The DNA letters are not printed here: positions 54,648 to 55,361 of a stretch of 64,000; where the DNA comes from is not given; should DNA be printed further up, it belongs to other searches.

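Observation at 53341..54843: DUF4143 AAA-ATPase gene inserted as a 1.3-kb cassette bracketed by 103-bp direct repeats that duplicate the 3' end of the neighbouring gene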

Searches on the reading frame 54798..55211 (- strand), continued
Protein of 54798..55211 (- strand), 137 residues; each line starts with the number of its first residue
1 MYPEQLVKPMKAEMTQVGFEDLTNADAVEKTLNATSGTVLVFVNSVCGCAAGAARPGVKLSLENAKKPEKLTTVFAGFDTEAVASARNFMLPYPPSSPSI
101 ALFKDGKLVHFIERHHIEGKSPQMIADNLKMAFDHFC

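Call 71: find_encoding_contigs(protein=P0136, flank=10000, max_places=5)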
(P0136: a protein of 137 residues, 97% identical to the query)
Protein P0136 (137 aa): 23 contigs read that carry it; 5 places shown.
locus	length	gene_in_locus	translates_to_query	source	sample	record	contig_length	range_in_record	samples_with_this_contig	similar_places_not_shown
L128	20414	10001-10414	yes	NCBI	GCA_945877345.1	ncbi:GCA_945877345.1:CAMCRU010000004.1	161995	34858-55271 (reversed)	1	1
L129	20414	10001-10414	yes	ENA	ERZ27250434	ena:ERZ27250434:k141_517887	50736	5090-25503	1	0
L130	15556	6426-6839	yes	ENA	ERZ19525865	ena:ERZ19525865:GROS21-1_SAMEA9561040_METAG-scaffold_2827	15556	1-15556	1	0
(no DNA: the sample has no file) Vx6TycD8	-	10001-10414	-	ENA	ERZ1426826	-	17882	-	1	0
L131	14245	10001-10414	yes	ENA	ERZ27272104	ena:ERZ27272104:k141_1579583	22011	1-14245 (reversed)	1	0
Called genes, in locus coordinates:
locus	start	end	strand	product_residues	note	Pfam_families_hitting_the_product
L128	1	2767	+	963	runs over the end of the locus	PF02347:GDC-P, PF01212:Beta_elim_lyase (weak), PF00266:Aminotran_5 (faint), PF21478:GcvP2_C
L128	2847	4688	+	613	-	PF18962:Por_Secre_tail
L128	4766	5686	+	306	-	PF18962:Por_Secre_tail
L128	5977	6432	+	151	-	PF00572:Ribosomal_L13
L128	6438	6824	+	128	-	PF00380:Ribosomal_S9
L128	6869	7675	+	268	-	PF00318:Ribosomal_S2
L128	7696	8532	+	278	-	PF25025:EF-Ts_N (faint), PF00889:EF_TS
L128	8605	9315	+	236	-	PF00696:AA_kinase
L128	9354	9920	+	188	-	PF01765:RRF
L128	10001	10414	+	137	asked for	PF06491:Disulph_isomer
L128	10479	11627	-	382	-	PF13173:AAA_14, PF13635:DUF4143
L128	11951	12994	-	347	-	PF00534:Glycos_transf_1, PF13692:Glyco_trans_1_4, PF20706:GT4-conflict (weak)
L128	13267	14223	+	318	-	PF00583:Acetyltransf_1 (faint)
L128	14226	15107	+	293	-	PF01522:Polysacc_deac_1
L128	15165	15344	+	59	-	-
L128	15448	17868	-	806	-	PF00270:DEAD, PF00271:Helicase_C, PF16124:RecQ_Zn_bind, PF09382:RQC, PF00570:HRDC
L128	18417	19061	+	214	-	PF00702:Hydrolase, PF13419:HAD_2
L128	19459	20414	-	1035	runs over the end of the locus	PF01839:FG-GAP (faint), PF13517:FG-GAP_3, PF07593:UnbV_ASPIC, PF19081:Ig_7, PF18962:Por_Secre_tail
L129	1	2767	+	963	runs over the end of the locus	PF02347:GDC-P, PF01212:Beta_elim_lyase (weak), PF00266:Aminotran_5 (faint), PF21478:GcvP2_C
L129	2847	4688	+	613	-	PF13860:FlgD_ig (weak), PF18962:Por_Secre_tail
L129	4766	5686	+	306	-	PF18962:Por_Secre_tail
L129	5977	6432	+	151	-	PF00572:Ribosomal_L13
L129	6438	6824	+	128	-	PF00380:Ribosomal_S9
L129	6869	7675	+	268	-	PF00318:Ribosomal_S2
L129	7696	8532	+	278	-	PF25025:EF-Ts_N (faint), PF00889:EF_TS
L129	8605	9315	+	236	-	PF00696:AA_kinase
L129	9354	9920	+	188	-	PF01765:RRF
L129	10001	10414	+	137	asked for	PF06491:Disulph_isomer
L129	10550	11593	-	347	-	PF00534:Glycos_transf_1, PF13692:Glyco_trans_1_4, PF20706:GT4-conflict (weak)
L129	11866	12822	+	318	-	PF00583:Acetyltransf_1 (faint)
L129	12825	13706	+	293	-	PF01522:Polysacc_deac_1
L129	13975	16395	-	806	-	PF00270:DEAD, PF00271:Helicase_C, PF16124:RecQ_Zn_bind, PF09382:RQC, PF00570:HRDC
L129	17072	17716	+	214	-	PF00702:Hydrolase, PF13419:HAD_2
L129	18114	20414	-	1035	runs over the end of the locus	PF01839:FG-GAP (faint), PF13517:FG-GAP_3, PF07593:UnbV_ASPIC, PF19081:Ig_7, PF18962:Por_Secre_tail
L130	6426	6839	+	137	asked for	PF06491:Disulph_isomer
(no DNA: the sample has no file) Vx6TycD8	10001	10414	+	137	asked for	PF06491:Disulph_isomer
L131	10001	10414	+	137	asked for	PF06491:Disulph_isomer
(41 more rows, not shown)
